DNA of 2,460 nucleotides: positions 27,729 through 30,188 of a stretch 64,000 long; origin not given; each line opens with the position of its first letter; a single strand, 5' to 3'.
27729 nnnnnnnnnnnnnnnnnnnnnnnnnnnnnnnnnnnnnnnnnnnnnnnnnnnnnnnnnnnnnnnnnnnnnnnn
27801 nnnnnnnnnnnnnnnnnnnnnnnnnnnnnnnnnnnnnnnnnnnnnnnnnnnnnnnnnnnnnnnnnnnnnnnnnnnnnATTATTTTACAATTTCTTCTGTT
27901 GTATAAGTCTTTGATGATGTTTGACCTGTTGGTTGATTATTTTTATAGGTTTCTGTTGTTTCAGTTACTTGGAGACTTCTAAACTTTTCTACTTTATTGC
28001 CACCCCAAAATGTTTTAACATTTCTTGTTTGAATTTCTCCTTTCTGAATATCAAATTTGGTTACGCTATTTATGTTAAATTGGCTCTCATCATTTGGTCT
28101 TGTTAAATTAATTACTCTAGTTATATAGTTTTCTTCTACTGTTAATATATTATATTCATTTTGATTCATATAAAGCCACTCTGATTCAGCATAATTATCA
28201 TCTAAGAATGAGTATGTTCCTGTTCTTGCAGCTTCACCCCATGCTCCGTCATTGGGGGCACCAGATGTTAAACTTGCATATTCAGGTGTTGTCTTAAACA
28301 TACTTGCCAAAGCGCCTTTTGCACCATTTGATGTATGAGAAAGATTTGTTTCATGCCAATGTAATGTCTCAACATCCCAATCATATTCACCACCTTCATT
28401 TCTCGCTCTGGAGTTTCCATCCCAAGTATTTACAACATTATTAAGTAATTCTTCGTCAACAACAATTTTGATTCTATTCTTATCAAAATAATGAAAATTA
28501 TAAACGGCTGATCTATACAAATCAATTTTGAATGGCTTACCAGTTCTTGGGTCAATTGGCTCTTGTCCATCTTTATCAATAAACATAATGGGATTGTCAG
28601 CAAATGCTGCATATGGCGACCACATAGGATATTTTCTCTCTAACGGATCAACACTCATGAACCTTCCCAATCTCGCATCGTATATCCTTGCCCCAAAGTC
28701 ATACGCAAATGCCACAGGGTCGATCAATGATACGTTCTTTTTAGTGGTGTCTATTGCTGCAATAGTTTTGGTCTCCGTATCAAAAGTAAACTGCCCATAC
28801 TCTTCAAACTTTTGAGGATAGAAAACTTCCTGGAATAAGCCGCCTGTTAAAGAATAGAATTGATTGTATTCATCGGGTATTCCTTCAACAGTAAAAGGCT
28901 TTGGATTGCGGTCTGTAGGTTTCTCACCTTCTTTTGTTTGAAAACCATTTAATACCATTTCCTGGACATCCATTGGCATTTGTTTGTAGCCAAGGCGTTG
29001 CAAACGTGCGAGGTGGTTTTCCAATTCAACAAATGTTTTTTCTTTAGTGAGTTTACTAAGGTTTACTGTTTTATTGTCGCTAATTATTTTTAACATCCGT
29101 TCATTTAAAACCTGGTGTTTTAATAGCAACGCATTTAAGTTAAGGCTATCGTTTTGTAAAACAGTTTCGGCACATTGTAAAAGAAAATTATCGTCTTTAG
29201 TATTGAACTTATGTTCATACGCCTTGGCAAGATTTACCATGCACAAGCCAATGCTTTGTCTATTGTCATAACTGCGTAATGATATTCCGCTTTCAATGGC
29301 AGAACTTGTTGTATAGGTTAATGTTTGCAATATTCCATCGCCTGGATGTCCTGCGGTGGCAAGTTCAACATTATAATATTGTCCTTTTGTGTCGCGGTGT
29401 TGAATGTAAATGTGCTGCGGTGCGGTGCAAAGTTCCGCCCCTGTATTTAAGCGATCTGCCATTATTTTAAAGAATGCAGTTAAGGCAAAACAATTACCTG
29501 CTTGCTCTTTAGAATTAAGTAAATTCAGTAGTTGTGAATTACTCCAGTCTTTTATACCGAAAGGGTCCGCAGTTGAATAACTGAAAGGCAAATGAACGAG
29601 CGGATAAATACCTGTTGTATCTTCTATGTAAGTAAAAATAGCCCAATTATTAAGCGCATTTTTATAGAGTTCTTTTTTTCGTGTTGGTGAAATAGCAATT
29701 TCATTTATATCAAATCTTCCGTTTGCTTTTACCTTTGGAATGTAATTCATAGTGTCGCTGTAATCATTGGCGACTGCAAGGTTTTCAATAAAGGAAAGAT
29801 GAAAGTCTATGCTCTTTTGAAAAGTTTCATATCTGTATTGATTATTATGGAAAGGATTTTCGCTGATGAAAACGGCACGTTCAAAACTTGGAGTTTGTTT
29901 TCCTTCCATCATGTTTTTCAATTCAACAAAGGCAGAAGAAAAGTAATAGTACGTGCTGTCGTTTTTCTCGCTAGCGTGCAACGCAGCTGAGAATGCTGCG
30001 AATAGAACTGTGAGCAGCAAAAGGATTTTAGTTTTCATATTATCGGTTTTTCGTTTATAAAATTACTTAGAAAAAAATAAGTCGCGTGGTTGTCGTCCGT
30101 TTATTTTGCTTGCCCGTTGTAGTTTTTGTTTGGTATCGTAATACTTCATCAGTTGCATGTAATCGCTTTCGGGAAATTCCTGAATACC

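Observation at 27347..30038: Polymorphic-toxin-like secreted protein with an RHS-core terminus but no YD-repeat shell, followed by a MORN-repeat lipoprotein (candidate immunity)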

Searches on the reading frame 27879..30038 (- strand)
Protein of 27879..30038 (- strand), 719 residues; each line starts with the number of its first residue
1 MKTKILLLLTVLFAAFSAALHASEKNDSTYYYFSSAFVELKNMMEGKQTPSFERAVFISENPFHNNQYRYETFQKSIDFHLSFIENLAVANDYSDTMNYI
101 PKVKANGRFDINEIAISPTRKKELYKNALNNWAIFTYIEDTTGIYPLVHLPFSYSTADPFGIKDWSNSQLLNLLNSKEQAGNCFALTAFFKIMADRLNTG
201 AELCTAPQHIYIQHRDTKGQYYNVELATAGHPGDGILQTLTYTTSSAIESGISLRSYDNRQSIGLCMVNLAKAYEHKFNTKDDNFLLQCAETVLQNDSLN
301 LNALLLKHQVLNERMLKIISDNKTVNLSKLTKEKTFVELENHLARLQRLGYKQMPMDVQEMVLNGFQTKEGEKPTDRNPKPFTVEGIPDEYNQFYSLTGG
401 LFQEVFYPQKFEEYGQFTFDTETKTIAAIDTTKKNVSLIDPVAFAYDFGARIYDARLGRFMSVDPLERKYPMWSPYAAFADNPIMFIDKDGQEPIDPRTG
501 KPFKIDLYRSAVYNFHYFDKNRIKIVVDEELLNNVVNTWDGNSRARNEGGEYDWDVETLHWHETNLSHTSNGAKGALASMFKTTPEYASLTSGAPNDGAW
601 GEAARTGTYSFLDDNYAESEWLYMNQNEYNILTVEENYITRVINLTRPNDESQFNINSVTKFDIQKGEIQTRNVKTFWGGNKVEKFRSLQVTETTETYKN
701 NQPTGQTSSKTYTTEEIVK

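Call 3: search_protein_families(library=pfam, proteins=[window:27879-30038:-], max_evalue=1)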
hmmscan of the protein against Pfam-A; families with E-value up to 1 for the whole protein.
window:27879-30038:- (719 aa): 0 families

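Call 4: search_protein_families(library=ncbifam, proteins=[window:27879-30038:-], max_evalue=1)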
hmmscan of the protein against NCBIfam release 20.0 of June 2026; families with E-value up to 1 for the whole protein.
window:27879-30038:- (719 aa): 3 families
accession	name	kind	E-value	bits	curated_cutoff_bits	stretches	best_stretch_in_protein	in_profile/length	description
TIGR03696.1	Rhs_assc_core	domain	3.6e-09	37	32.5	1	445-492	30-76/76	RHS repeat-associated core domain-containing protein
NF007946.0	PRK10665.1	equivalog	0.17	12.7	181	1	505-538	43-76/112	P-II family nitrogen regulator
NF008111.0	PRK10858.1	equivalog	0.2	12.1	202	1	505-538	43-76/112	nitrogen regulatory protein P-II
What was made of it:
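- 28563..28706 (-): C-terminal end of the RHS repeat-associated core (residues 445-492). It contains the two aspartates of the Rhs/TcC autoprotease motif (D464 in SVDPL, D488 in P483-xxxx-D-K-D-G491-Q492). It is the predicted self-cleavage site (Q492|E493) and the recombination junction. TIGR03696 scores 37 bits against a cut-off of 32.5 (call 4).
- On Rhs / YD-repeat toxin: 37.0 bits against a cut-off of 32.5, but only model positions 30-76 of 76 (call 4).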

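Call 7: search_solved_structures(query=window:27879-30038:-, max_evalue=1, show_alignments=3)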
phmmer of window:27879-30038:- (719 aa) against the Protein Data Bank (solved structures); distinct sequences matched with E-value up to 1: 2.
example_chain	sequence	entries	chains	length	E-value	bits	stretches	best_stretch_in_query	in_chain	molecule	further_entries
3bzq_A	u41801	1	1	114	0.63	11.7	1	505-545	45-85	Nitrogen regulatory protein P-II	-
3lf0_A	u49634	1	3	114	0.63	11.7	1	505-545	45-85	Nitrogen regulatory protein P-II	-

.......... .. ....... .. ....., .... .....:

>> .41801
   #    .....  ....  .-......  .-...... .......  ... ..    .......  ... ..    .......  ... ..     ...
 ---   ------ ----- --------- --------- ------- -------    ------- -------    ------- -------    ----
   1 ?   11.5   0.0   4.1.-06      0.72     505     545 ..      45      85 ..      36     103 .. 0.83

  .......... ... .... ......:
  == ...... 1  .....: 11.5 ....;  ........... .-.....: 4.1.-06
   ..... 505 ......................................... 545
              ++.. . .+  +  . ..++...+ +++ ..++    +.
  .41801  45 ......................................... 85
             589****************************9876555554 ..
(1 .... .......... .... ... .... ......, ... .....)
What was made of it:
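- Tried and rejected: The only hit was a weak P-II match at E = 0.63, taken as chance (call 7).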

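Call 8: find_homologous_proteins(query=window:27879-30038:-)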
Query window:27879-30038:- (719 aa): 233 proteins with E <= 0.001 among 8000 candidates; the best 120 are listed.
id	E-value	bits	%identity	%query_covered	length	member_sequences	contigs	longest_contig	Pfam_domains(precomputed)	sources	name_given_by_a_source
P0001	0.0e+0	1655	100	100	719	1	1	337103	-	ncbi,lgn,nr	ncbi:MAG: hypothetical protein POELPBGB_01391 [Bacteroidia bacterium]|nr:hypothetical protein [Bacte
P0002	1.1e-284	965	85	67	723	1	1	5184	-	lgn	-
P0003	1.4e-189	650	59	69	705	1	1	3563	-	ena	-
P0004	2.8e-188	646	60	68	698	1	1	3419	PF25107.2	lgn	-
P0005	6.0e-188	645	58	69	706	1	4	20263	-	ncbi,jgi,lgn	-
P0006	1.2e-187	644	57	70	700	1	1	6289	PF05257.23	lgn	-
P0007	1.8e-187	643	61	65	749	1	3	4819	-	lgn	-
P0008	1.2e-186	640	59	69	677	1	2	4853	PF05257.23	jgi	-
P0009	3.3e-186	639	59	69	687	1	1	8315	PF05257.23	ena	-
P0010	1.9e-185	636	58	68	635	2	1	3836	-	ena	-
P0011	2.1e-185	636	58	68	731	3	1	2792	-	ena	-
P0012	3.3e-183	629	56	73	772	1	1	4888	-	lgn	-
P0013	3.3e-182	626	56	73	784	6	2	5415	-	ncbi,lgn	-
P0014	8.7e-182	624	56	72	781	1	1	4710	-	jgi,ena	jgi:RHS repeat-associated protein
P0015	1.3e-181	624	57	69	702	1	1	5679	-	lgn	-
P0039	4.0e-176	606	59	65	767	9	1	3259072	-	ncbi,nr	ncbi:MAG: RHS repeat-associated core domain-containing protein [Vicingaceae bacterium]|nr:MAG: RHS r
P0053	9.6e-173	595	44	96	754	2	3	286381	-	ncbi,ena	-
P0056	1.6e-171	590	43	100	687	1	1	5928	-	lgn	-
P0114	7.0e-151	522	48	70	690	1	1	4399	PF15659.13,PF13369.13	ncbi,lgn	-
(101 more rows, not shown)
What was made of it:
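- One complete genome holds several paralogues with different tails: four family members in call 8 share the same 3,259,072-bp contig.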

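Call 22: search_protein_families(library=pfam, alignment_id=A4, max_evalue=0.001)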
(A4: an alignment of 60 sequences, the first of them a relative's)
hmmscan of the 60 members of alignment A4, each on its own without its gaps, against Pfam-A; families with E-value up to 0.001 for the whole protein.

A. member 1, P0002 (723 aa): 0 families

B. families by the number of members that match (of 60 scanned): 8 families
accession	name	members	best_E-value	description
PF05257.22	CHAP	3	2.3e-06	CHAP domain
PF01551.29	Peptidase_M23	2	3.6e-14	Peptidase family M23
PF14891.12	Peptidase_M91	2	8.3e-09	Effector protein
PF03734.19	YkuD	2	0.00039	L,D-transpeptidase catalytic domain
PF22322.1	DUF6973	1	1.3e-23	Domain of unknown function (DUF6973)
PF25107.1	VWA7_N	1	1.5e-07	VWA7 N-terminal domain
PF15639.11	Tox-MPTase3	1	3.2e-06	Metallopeptidase toxin 3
PF04466.19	Terminase_3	1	0.00027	Phage terminase large subunit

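Call 23: search_protein_families(library=pfam, alignment_id=A5, max_evalue=0.001)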
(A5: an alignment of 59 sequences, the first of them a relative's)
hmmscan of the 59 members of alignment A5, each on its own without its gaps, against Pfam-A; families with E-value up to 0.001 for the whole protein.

A. member 1, P0062 (755 aa): 1 family
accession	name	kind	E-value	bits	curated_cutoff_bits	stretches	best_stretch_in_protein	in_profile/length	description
PF13583.11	Reprolysin_4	-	0.00083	19.5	22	0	647-682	130-155/203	Metallo-peptidase family M12B Reprolysin-like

B. families by the number of members that match (of 59 scanned): 9 families
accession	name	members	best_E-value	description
PF15659.11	Toxin-JAB1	1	2.1e-16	JAB-like toxin 1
PF22322.1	DUF6973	1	8.3e-09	Domain of unknown function (DUF6973)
PF01541.30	GIY-YIG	1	3.3e-06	GIY-YIG catalytic domain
PF15643.12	Tox-PL-2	1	3.7e-06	Papain fold toxin 2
PF25107.1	VWA7_N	1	3.8e-06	VWA7 N-terminal domain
PF13369.12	Transglut_core2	1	1.9e-05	Transglutaminase-like superfamily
PF00413.30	Peptidase_M10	1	8.4e-05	Matrixin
PF06259.18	Abhydrolase_8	1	0.00066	Alpha/beta hydrolase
PF13583.11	Reprolysin_4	1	0.00083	Metallo-peptidase family M12B Reprolysin-like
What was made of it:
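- Several tails are peptidoglycan enzymes: CHAP, M23 and YkuD (calls 22, 23). Other tails on the same carrier are typical intracellular toxins: GIY-YIG nuclease, Toxin-JAB1, Tox-PL-2 and Tox-MPTase3 (calls 22, 23).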

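Call 32: find_encoding_contigs(protein=P0056, flank=4000, max_places=2)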
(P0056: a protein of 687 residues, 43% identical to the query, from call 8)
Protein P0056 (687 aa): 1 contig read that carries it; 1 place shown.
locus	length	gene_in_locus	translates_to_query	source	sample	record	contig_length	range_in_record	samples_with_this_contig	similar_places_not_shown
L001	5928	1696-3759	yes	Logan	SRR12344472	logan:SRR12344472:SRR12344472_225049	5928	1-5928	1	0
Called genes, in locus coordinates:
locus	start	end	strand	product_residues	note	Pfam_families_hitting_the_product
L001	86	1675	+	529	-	-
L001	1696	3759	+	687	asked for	-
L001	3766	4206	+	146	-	-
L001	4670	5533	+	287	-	-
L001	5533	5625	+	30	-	-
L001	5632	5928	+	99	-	?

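Call 49: predict_structure(alignment_id=A1)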
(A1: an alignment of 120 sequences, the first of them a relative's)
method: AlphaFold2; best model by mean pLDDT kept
length: 719 residues; sequences in the alignment: 120
mean_pLDDT: 73.2   pTM: 0.63
mean pLDDT of the five models: 73.2, 72.4, 72.0, 71.7, 70.8
residues with pLDDT >= 90: 222; 70-90: 233; 50-70: 110; < 50: 154
segments of 3 or more residues with pLDDT < 50: 229-239, 445-463, 474-476, 507-574, 576-578, 580-618, 622-624
pLDDT, mean of each block of 10 residues (from residue 1): 75 71 63 97 97 98 97 97 95 88 81 82 91 87 84 80 91 93 91 96 82 79 60 40 79 89 96 95 97 97 94 95 95 97 96 80 63 71 73 65 78 93 96 66 43 40 55 53 66 71 55 36 36 42 39 35 36 47 39 41 43 41 55 66 68 71 78 72 77 83 78 68
secondary structure, 60 per line:
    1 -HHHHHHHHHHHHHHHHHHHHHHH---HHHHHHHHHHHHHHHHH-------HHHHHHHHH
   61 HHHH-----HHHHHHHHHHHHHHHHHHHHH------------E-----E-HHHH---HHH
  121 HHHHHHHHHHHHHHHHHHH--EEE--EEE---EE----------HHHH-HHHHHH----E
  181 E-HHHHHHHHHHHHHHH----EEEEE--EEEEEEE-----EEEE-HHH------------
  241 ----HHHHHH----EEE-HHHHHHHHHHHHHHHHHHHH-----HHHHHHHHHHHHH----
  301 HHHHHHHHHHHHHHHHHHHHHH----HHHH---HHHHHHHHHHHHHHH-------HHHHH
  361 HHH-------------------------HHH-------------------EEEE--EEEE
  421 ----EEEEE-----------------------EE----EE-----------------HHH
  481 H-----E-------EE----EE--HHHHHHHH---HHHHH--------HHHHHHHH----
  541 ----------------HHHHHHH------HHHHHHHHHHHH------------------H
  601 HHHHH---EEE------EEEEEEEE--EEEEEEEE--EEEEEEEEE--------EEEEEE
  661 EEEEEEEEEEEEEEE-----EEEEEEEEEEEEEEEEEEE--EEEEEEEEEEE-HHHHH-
elements in order (helices of 4 or more, strands of 3 or more residues): H2-24 H28-44 H52-64 H70-90 H111-114 H118-139 E142-144 E147-149 H165-168 H170-175 H183-197 E202-206 E209-215 E221-224 H245-250 E255-257 H259-278 H284-296 H301-322 H327-330 H334-348 H356-363 E411-414 E417-420 E425-429 H478-481 H505-512 H516-520 H529-536 H557-563 H570-581 H600-605 E609-611 E618-625 E628-635 E638-646 E655-675 E681-699 E702-712 H714-718
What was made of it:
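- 28707..28943 (-): Linker with a short beta-meander (residues 366-444), a remnant of the last RHS repeats. The AF2 model shows strands 411-429 and low confidence elsewhere (call 49).
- On Rhs / YD-repeat toxin: The AF2 model has no cocoon (call 49).
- Closest known: Rhs / TcC. Different: There is no YD-repeat cocoon, so nothing encapsulates the toxin (calls 3, 49).
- Checked: The AlphaFold2 model shows only a three-stranded meander there (call 49).
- Here there is no cocoon, and AF2 models residues 445-476 with pLDDT below 50 (call 49). There is no cocoon to hold the plug, and the model has low confidence there (call 49).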

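Call 54: fold_search(model_id=the predicted structure, library=pdb)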
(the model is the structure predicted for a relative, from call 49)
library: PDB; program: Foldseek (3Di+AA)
matches with E <= 10: 260; with E <= 0.001: 0
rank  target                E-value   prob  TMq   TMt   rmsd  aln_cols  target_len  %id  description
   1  3re2                  1.3e-02  0.96  0.21  0.31  11.2       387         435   10  Crystal structure of menin reveals the binding site for Mixed Lineage Leukemia (MLL) protein (released 2011-07-13)
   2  9c92_B                1.3e-02  0.80  0.16  0.21  14.8       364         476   10  Crystal structure of menin in complex with inhibitor compound 15 (released 2025-01-15)
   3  4gq3                  1.6e-02  0.66  0.15  0.22  18.7       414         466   11  Human menin with bound inhibitor MI-2 (released 2012-09-19)
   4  8e90_A                1.9e-02  0.72  0.14  0.19  14.0       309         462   10  Inhibition of Human Menin by SNDX-5613 (released 2022-12-14)
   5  7uj4_B                2.1e-02  0.72  0.14  0.20  14.5       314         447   10  Inhibition of Human Menin by SNDX-5613 (released 2022-12-14)
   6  5ddf                  2.5e-02  0.60  0.15  0.21  18.2       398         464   10  Menin in complex with MI-273 (released 2015-09-09)
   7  4gq6_A                2.7e-02  0.77  0.18  0.25  14.6       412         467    9  Human menin in complex with MLL peptide (released 2012-09-19)
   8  5ddb                  2.7e-02  0.54  0.16  0.22  18.9       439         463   11  Menin in complex with MI-319 (released 2015-09-09)
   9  5ddc                  2.8e-02  0.66  0.14  0.20  14.3       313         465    9  Menin in complex with MI-2-3 (released 2016-07-06)
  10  9c4x                  2.8e-02  0.66  0.14  0.20  14.9       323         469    9  Menin mutant - M327I (released 2025-05-14)
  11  4og7                  2.8e-02  0.60  0.15  0.22  18.5       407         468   10  Human menin with bound inhibitor MIV-7 (released 2014-03-05)
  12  6pkc_A                3.2e-02  0.80  0.17  0.23  13.6       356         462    9  Inhibition of Human Menin by VTP-50469 (released 2019-12-18)
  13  9c4t_A                3.4e-02  0.60  0.14  0.20  15.2       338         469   10  menin mutant M327I in complex with MLL peptide (released 2025-05-14)
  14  8ig0_A                3.9e-02  0.77  0.18  0.25  20.3       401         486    9  Crystal structure of menin in complex with DS-1594b (released 2023-03-22)
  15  5dda                  4.7e-02  0.51  0.15  0.21  18.5       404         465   11  Menin in complex with MI-333 (released 2015-09-09)
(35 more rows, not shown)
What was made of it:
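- On Transglutaminase-like superfamily (Pfam Transglut_core2, PF13369): The Foldseek top 33 hits are all menin, at E = 0.013 to 0.14 and probability up to 0.96 (call 54).
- Checked: The best structural matches are all menin, a transglutaminase-like domain plus TPR-like helices, at weak scores (E about 0.013, probability up to 0.96; call 54).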

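Call 60: find_encoding_contigs(protein=P0039, flank=10000, max_places=2)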
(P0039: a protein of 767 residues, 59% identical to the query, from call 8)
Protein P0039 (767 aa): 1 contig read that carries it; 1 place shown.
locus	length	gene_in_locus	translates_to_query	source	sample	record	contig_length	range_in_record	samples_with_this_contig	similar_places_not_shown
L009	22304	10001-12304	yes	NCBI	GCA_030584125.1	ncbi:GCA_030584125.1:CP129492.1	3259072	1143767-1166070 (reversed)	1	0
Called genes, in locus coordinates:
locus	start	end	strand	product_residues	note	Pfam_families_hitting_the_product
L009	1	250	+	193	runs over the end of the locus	PF07463:NUMOD4 (weak)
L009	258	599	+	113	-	PF18911:PKD_4, PF00801:PKD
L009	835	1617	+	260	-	PF01555:N6_N4_Mtase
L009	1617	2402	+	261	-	PF15515:MvaI_BcnI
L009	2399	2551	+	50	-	-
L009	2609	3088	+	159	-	-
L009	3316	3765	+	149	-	PF00570:HRDC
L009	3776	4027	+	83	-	PF00014:Kunitz_BPTI (weak)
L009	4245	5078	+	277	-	PF02963:EcoRI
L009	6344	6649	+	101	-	-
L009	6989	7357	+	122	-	-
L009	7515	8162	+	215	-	-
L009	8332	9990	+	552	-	-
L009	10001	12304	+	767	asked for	-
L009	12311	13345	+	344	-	-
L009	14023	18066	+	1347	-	PF06739:SBBP (faint), PF25778:DUF7948, PF18962:Por_Secre_tail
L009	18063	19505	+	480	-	PF18962:Por_Secre_tail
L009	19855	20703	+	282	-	-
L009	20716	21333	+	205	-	PF03167:UDG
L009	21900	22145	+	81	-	-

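Call 61: find_encoding_contigs(protein=P0053, flank=6000, max_places=1)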
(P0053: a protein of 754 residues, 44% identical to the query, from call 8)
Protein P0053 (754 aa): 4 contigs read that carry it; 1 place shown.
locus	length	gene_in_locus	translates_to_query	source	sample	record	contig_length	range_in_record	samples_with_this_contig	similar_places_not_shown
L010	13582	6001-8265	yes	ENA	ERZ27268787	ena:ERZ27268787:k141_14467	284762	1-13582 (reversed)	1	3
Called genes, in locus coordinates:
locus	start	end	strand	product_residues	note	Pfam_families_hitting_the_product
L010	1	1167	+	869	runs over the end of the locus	PF13620:CarboxypepD_reg, PF13715:CarbopepD_reg_2, PF07715:Plug, PF00593:TonB_dep_Rec_b-barrel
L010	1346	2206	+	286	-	PF01618:MotA_ExbB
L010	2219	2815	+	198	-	PF02472:ExbD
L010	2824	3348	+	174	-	PF02472:ExbD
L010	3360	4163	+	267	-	PF28545:1TM_TonB_rel, PF03544:TonB_C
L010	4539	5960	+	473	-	PF13369:Transglut_core2 (faint)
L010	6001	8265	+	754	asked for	-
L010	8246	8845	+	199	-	PF11177:DUF2964 (faint)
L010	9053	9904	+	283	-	-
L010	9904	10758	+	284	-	-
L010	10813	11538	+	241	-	-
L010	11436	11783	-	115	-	-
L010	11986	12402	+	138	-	-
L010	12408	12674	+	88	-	PF01527:HTH_Tnp_1, PF13384:HTH_23 (weak), PF13518:HTH_28 (weak)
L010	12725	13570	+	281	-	PF13276:HTH_21 (weak), PF00665:rve, PF24764:rva_4 (weak), PF13683:rve_3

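Call 77: search_protein_families(library=ncbifam, proteins=[P0039], max_evalue=0.01)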
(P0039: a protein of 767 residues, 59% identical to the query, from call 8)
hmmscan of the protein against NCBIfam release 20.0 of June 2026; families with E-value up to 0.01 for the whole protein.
P0039 (767 aa): 1 family
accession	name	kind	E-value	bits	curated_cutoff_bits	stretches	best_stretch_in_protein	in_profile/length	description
TIGR03696.1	Rhs_assc_core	domain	6.8e-12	45.7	32.5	1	459-537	3-75/76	RHS repeat-associated core domain-containing protein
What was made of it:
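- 28707..28943 (-): The sister protein P0039 matches TIGR03696 positions 3-75 of 76 across the equivalent region (call 77).
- On Rhs / YD-repeat toxin: The sister protein P0039 covers positions 3-75 (call 77).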

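Call 83: find_encoding_contigs(protein=P0002, flank=5000, max_places=1)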
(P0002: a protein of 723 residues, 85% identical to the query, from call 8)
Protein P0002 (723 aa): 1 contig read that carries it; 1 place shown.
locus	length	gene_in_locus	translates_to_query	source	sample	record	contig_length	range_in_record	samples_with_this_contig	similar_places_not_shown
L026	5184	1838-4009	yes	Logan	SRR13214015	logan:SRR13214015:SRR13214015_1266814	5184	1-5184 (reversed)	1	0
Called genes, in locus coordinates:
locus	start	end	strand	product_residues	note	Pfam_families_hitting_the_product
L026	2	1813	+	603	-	?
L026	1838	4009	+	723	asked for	-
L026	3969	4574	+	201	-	-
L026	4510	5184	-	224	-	?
